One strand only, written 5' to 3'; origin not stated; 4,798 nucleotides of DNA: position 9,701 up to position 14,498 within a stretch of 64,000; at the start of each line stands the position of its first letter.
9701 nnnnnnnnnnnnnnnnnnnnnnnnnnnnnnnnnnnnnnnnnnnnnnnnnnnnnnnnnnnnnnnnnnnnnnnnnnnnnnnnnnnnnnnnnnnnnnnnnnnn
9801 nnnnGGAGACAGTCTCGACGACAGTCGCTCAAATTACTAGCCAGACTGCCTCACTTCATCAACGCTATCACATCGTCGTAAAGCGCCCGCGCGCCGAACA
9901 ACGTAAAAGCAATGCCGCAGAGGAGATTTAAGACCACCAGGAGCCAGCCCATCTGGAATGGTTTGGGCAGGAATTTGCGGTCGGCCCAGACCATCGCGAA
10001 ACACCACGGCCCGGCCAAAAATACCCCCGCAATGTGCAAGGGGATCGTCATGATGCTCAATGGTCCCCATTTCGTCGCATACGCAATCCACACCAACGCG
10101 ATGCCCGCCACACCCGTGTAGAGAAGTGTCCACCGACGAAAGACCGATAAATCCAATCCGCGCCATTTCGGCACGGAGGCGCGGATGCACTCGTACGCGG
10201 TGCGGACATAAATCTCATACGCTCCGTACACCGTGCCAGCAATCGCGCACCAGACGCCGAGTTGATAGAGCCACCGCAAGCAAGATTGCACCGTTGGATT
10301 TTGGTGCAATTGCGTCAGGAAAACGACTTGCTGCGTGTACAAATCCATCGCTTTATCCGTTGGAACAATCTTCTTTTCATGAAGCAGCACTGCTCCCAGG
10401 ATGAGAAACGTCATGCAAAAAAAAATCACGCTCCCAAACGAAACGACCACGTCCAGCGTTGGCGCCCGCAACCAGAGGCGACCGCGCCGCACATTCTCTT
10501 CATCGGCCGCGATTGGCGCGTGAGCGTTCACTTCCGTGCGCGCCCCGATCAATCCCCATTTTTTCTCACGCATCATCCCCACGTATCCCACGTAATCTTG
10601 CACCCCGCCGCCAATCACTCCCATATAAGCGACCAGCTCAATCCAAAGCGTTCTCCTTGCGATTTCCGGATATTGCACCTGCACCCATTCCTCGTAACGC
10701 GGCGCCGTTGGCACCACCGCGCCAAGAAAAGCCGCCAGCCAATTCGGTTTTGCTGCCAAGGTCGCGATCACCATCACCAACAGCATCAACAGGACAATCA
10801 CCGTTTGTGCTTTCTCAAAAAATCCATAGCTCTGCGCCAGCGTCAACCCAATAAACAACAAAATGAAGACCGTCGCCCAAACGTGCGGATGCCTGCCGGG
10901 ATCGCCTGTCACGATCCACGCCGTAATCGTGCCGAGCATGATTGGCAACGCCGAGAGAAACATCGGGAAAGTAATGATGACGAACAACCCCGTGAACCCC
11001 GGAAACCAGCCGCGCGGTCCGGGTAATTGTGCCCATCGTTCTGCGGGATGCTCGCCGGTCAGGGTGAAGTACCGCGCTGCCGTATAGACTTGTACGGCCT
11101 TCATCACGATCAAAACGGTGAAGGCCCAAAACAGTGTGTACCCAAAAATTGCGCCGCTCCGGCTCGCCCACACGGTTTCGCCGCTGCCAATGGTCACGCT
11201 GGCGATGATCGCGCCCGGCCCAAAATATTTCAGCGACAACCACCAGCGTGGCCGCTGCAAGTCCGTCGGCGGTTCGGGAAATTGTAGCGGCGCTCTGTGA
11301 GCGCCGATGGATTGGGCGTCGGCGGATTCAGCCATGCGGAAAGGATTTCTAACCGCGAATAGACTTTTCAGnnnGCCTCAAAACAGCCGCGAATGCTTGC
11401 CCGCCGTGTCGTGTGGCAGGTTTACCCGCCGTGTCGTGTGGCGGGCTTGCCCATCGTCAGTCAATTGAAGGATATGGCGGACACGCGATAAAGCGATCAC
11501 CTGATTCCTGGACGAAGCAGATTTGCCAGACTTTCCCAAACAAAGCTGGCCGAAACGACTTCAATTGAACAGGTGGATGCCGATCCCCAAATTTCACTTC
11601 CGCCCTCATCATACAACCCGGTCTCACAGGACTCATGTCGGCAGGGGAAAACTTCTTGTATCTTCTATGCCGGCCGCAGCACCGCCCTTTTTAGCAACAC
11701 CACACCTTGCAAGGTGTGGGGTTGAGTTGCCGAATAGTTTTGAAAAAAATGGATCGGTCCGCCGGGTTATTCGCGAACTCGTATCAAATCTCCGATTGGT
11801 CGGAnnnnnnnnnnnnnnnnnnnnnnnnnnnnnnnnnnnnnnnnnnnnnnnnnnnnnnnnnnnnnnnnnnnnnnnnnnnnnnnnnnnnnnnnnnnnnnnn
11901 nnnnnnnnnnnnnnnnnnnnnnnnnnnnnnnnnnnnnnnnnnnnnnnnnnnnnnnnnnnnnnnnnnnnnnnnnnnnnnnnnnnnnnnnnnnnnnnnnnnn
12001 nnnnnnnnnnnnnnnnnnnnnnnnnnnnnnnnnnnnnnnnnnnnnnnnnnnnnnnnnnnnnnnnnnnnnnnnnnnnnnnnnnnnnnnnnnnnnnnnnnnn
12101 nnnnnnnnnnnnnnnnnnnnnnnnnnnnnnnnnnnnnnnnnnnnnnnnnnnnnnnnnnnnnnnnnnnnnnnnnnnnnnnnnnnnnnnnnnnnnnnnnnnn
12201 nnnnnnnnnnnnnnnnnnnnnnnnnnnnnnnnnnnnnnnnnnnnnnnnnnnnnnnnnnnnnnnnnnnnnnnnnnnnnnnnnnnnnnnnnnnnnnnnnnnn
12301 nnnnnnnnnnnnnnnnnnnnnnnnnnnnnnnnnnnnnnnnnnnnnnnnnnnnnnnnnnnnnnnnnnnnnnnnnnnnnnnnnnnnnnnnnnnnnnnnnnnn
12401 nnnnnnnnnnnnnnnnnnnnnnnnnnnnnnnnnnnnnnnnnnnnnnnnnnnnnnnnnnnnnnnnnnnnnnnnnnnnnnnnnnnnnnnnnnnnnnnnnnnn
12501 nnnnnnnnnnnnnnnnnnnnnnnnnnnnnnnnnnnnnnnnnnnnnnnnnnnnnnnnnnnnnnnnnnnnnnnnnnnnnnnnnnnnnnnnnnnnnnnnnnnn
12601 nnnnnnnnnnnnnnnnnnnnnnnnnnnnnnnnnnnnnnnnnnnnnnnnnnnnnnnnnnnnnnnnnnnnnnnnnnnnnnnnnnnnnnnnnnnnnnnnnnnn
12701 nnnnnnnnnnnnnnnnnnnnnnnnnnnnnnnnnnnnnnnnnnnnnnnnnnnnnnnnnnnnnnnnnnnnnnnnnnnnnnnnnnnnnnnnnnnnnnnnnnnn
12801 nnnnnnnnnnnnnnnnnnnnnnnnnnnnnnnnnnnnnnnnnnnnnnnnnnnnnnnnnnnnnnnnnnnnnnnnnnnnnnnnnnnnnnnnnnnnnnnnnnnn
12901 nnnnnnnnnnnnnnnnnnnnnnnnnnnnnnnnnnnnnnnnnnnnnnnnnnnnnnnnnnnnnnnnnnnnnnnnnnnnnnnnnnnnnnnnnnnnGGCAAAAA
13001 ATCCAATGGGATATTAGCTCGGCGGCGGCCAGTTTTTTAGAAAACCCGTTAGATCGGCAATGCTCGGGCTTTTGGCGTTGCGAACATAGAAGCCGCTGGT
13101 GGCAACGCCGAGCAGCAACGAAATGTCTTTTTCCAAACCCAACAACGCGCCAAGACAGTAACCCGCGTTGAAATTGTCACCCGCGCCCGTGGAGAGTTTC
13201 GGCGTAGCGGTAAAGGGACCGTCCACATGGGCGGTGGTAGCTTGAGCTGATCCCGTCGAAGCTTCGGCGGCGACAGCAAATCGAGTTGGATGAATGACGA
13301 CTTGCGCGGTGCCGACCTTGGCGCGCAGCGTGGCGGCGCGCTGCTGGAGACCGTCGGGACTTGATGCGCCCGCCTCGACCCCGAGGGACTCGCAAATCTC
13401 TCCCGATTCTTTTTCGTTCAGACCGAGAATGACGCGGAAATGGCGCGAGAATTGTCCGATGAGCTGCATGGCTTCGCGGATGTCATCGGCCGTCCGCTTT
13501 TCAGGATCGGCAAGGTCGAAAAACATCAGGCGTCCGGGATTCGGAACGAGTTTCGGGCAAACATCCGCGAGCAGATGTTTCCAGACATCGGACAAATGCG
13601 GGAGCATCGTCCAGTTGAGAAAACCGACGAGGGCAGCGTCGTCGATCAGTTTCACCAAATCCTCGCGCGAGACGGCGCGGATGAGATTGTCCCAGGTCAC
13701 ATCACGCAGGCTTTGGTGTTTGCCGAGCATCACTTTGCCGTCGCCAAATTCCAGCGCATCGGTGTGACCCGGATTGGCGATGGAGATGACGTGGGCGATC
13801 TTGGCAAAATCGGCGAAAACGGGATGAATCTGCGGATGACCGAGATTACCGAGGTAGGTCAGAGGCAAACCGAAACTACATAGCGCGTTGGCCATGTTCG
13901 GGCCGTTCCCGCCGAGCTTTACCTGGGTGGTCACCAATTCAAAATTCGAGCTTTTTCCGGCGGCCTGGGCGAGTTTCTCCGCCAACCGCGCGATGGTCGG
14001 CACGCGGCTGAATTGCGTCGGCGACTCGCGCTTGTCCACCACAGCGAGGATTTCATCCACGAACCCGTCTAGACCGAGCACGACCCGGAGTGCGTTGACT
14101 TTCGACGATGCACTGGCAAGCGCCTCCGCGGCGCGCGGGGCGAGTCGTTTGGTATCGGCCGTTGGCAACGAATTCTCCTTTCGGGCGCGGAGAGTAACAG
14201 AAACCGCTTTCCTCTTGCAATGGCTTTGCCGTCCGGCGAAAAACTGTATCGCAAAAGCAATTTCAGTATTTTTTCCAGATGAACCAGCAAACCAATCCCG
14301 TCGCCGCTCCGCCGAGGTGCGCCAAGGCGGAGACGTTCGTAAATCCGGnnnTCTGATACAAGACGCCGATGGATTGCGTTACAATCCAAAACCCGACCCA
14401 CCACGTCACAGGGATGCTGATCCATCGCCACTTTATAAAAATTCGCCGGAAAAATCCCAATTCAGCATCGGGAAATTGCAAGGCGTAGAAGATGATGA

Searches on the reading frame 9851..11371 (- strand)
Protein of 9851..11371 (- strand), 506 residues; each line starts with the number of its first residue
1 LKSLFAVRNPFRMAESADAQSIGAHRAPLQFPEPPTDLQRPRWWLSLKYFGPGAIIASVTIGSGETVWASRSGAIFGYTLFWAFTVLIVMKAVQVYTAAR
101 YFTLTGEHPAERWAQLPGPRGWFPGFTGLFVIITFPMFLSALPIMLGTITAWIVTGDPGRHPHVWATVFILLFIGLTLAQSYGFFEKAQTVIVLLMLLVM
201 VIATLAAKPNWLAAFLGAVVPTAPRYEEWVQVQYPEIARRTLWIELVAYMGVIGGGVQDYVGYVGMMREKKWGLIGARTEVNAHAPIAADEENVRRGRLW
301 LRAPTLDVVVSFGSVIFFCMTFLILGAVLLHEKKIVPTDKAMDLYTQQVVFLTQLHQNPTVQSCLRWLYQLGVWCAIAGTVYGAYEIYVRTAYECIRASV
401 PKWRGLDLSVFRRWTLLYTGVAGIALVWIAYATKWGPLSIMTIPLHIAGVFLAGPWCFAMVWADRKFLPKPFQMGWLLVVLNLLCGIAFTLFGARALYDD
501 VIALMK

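Call 12: search_protein_families(library=pfam, proteins=[window:9851-11371:-], max_evalue=0.01)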
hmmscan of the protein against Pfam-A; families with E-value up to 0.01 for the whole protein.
window:9851-11371:- (506 aa): 1 family
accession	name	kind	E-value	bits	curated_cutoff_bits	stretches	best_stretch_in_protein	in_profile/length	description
PF01566.24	Nramp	-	3.2e-09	36.7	29.8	1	70-225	5-156/357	Natural resistance-associated macrophage protein-like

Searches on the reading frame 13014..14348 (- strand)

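Call 12: search_protein_families(library=pfam, proteins=[window:13014-14348:-], max_evalue=0.01)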
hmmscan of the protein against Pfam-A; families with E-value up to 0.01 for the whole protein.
window:13014-14348:- (444 aa): 2 families
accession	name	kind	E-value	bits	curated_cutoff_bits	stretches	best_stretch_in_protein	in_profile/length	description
PF25270.1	Khk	-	2.4e-65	221.6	35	1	79-439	15-364/365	Prokaryotic ketohexokinase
PF00294.29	PfkB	-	2.1e-07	31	25.8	1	133-423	24-291/302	pfkB family carbohydrate kinase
